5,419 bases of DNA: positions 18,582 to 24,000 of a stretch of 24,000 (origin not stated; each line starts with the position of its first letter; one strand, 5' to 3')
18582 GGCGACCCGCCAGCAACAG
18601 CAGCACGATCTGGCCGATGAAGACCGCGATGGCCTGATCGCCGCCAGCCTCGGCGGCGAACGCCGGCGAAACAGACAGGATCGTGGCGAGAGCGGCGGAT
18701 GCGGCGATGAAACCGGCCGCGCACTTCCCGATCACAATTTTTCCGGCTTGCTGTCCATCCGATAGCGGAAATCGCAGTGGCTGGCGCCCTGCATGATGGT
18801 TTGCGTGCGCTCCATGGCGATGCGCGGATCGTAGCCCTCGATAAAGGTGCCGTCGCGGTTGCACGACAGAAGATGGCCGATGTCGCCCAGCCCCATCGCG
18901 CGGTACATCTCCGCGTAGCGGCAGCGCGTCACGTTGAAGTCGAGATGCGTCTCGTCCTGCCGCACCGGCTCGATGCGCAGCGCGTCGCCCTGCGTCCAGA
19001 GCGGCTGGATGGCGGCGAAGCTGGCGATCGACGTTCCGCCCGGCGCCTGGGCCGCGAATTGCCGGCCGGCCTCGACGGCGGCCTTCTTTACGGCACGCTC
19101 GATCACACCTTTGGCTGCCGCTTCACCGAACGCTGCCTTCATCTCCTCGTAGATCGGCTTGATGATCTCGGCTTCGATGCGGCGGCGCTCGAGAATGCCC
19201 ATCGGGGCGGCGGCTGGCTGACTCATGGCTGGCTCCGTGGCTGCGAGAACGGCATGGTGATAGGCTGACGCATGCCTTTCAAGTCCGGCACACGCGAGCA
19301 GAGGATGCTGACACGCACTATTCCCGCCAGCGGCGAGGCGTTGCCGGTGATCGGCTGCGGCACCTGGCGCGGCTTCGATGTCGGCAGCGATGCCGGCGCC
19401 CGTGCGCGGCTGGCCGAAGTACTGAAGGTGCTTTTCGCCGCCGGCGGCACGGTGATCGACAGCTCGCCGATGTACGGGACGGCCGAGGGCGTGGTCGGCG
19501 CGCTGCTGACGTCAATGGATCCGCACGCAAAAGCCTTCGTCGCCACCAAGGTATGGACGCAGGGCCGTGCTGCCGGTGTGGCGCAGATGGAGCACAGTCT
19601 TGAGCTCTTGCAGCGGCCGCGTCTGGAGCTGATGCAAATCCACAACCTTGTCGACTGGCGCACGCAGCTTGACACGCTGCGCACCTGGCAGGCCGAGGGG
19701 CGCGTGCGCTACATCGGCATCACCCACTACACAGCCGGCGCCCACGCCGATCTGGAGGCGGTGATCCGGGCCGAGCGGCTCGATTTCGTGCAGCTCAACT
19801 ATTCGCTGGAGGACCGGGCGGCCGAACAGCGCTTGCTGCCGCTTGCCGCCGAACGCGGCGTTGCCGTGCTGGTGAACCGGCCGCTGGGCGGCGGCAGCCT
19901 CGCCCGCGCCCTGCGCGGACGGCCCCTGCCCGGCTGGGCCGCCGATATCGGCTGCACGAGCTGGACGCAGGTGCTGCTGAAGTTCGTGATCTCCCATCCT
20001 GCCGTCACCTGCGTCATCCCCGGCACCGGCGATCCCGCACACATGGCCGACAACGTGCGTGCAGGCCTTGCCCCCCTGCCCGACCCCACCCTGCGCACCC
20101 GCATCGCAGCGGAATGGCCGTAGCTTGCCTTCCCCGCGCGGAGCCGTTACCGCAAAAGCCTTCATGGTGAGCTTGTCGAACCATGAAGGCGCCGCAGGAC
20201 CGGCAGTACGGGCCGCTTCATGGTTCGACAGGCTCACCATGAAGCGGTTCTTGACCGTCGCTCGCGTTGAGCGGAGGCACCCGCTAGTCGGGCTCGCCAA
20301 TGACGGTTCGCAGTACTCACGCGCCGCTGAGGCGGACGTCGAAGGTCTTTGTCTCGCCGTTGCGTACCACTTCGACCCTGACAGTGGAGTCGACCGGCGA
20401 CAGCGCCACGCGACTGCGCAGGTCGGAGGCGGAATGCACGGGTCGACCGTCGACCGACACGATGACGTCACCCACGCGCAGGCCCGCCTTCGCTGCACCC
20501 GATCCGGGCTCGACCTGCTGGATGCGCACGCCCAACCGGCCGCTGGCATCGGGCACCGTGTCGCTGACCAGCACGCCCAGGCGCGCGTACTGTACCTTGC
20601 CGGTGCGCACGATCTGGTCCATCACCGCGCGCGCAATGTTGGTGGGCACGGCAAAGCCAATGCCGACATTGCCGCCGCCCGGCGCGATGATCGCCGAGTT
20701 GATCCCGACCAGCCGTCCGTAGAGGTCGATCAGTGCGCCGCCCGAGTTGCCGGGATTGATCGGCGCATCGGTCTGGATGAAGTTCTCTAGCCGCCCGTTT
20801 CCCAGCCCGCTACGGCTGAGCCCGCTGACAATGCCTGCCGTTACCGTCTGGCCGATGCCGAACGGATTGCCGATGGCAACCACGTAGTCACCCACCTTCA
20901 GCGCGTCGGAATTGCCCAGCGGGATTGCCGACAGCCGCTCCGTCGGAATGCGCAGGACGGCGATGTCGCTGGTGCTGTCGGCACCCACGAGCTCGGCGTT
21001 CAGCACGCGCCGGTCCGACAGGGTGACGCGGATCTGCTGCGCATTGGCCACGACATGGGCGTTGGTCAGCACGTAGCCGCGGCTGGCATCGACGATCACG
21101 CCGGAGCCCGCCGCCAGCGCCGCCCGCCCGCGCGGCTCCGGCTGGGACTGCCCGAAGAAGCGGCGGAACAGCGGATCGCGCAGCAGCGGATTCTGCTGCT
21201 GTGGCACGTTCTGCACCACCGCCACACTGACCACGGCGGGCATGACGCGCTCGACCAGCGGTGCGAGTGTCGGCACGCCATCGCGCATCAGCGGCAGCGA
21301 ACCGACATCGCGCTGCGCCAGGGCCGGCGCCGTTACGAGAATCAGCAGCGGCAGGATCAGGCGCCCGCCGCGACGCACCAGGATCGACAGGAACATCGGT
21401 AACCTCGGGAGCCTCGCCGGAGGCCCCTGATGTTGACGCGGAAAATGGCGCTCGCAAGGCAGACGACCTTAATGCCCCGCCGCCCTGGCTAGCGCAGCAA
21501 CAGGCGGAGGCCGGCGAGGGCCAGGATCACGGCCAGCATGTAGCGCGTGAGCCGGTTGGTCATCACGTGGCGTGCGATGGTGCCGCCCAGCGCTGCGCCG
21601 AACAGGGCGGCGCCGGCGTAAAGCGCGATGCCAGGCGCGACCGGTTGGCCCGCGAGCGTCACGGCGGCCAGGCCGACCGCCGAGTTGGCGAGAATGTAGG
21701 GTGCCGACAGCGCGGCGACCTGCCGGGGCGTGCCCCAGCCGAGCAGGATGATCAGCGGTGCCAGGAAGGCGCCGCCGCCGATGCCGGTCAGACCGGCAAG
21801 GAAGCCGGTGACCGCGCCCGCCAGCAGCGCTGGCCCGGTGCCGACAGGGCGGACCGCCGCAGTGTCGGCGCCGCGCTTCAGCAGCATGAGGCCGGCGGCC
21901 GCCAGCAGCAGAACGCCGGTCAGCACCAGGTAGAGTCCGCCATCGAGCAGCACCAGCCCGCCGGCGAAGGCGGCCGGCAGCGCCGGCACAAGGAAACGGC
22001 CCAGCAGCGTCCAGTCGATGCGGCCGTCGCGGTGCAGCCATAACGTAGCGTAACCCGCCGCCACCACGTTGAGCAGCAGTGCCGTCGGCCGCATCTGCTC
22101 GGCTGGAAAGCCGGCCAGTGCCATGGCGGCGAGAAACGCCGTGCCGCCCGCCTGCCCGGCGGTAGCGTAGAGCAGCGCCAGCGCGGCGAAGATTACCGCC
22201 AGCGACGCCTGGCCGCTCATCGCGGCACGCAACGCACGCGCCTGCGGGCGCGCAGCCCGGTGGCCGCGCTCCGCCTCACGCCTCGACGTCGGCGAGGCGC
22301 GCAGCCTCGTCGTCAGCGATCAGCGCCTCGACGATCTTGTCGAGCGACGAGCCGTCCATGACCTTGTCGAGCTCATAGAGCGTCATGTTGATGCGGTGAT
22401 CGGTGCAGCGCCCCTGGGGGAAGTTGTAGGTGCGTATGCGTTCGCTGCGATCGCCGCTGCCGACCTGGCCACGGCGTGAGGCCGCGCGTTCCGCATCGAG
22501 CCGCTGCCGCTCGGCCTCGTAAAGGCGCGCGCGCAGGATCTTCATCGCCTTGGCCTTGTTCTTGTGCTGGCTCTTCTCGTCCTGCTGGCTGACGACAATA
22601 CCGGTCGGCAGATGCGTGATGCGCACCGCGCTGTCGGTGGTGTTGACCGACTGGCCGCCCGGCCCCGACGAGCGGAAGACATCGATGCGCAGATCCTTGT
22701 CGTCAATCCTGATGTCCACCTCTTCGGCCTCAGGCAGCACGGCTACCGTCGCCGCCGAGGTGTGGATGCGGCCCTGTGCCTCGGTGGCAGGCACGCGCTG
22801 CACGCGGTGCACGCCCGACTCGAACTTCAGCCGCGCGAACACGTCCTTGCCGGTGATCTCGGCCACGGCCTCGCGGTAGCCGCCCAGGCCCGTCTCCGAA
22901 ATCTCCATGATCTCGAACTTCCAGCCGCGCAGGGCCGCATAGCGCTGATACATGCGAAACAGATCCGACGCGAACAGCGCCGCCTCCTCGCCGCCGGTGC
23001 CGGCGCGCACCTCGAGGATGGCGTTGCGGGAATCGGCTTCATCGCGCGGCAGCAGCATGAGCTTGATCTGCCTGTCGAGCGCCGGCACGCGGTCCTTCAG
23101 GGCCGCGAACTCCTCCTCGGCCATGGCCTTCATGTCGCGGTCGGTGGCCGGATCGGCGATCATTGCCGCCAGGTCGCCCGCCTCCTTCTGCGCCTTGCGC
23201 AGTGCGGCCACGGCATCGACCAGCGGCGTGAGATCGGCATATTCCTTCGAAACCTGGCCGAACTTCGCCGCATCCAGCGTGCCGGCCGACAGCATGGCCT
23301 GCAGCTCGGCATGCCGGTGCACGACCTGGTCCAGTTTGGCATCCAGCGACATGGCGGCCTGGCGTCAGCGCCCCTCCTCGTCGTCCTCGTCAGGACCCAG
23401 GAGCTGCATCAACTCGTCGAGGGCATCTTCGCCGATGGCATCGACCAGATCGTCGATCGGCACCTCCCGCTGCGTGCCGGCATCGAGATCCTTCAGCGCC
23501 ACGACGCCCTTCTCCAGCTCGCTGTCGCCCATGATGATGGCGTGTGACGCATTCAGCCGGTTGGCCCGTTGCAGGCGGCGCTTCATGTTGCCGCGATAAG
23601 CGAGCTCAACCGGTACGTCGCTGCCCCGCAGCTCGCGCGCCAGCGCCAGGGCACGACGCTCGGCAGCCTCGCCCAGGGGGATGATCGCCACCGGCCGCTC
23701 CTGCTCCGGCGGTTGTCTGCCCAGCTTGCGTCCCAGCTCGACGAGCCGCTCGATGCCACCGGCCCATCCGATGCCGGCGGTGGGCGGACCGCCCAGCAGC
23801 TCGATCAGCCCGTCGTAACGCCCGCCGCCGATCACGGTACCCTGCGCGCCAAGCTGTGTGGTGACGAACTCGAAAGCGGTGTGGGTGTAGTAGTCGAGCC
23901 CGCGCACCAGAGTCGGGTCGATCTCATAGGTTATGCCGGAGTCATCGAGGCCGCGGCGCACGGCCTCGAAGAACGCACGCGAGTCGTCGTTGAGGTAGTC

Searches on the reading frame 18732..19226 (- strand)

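Call 9: search_protein_families(library=pfam, proteins=[window:18732-19226:-])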
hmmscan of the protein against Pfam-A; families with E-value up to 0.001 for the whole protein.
window:18732-19226:- (164 aa): 1 family
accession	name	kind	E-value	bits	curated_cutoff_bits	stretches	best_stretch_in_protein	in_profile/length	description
PF14196.11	ATC_hydrolase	-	1.9e-39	136.2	28.1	1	14-155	1-145/145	L-2-amino-thiazoline-4-carboxylic acid hydrolase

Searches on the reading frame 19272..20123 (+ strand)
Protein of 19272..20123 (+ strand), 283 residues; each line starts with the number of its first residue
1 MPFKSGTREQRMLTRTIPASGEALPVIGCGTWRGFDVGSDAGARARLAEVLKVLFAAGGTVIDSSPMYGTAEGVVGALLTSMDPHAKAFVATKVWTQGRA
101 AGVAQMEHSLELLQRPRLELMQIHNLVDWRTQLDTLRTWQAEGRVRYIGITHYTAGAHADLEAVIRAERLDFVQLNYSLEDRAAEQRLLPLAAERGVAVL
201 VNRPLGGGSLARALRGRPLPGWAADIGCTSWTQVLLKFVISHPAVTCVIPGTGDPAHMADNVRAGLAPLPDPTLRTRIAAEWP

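Call 9: search_protein_families(library=pfam, proteins=[window:19272-20123:+])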
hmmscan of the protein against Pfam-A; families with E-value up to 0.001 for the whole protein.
window:19272-20123:+ (283 aa): 1 family
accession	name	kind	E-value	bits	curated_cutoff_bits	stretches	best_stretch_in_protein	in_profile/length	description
PF00248.27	Aldo_ket_red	-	8e-33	114.2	24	1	27-271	2-280/291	Aldo/keto reductase family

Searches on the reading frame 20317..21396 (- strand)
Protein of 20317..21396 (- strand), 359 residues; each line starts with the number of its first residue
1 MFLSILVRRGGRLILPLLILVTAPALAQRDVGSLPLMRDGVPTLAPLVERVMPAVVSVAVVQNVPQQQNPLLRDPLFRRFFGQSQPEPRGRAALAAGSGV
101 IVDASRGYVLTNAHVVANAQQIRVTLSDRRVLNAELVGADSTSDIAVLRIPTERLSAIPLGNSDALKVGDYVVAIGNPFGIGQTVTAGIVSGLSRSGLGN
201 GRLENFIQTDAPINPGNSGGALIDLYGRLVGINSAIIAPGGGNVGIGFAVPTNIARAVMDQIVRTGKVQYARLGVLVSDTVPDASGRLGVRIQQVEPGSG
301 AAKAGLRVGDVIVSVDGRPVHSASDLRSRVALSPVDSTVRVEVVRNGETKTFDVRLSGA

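Call 17: search_protein_families(library=pfam, proteins=[window:20317-21396:-], max_evalue=0.00001)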
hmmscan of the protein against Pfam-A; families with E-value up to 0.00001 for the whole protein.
window:20317-21396:- (359 aa): 5 families
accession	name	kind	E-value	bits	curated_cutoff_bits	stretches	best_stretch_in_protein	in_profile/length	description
PF13365.12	Trypsin_2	-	5.8e-35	121.6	27.6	1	97-232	1-144/144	Trypsin-like peptidase domain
PF00089.32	Trypsin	-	3.6e-19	69.9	20.6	1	98-254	22-215/220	Trypsin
PF13180.12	PDZ_2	-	8.1e-18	64.9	27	1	272-356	2-80/80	PDZ domain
PF17820.7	PDZ_6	-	4.9e-14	52.2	27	1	292-345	2-54/54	PDZ domain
PF00595.29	PDZ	-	8e-12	45.8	23.2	1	272-343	11-80/81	PDZ domain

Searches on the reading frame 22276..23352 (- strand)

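Call 17: search_protein_families(library=pfam, proteins=[window:22276-23352:-], max_evalue=0.00001)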
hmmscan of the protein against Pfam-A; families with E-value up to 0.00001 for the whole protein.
window:22276-23352:- (358 aa): 2 families
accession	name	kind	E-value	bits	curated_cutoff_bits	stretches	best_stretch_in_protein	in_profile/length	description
PF03462.23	PCRF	-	2.8e-69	233.3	24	1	12-203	3-194/194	PCRF domain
PF00472.26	RF-1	-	1.2e-44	151.4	35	1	210-320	1-116/116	RF-1 domain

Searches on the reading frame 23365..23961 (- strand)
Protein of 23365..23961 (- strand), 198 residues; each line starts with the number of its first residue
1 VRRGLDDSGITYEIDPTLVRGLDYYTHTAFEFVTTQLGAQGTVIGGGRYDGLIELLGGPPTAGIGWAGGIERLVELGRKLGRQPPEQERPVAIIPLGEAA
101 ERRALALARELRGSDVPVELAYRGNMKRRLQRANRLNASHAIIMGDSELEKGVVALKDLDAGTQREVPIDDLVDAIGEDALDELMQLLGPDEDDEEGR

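Call 17: search_protein_families(library=pfam, proteins=[window:23365-23961:-], max_evalue=0.00001)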
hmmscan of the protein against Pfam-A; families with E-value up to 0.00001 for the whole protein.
window:23365-23961:- (198 aa): 2 families
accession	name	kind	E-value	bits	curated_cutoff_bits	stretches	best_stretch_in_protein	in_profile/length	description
PF03129.25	HGTP_anticodon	-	6.1e-16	58.8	21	1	91-177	2-92/94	Anticodon binding domain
PF13393.11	tRNA-synt_His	-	1.8e-09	37.8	25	1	9-73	247-308/308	Histidyl-tRNA synthetase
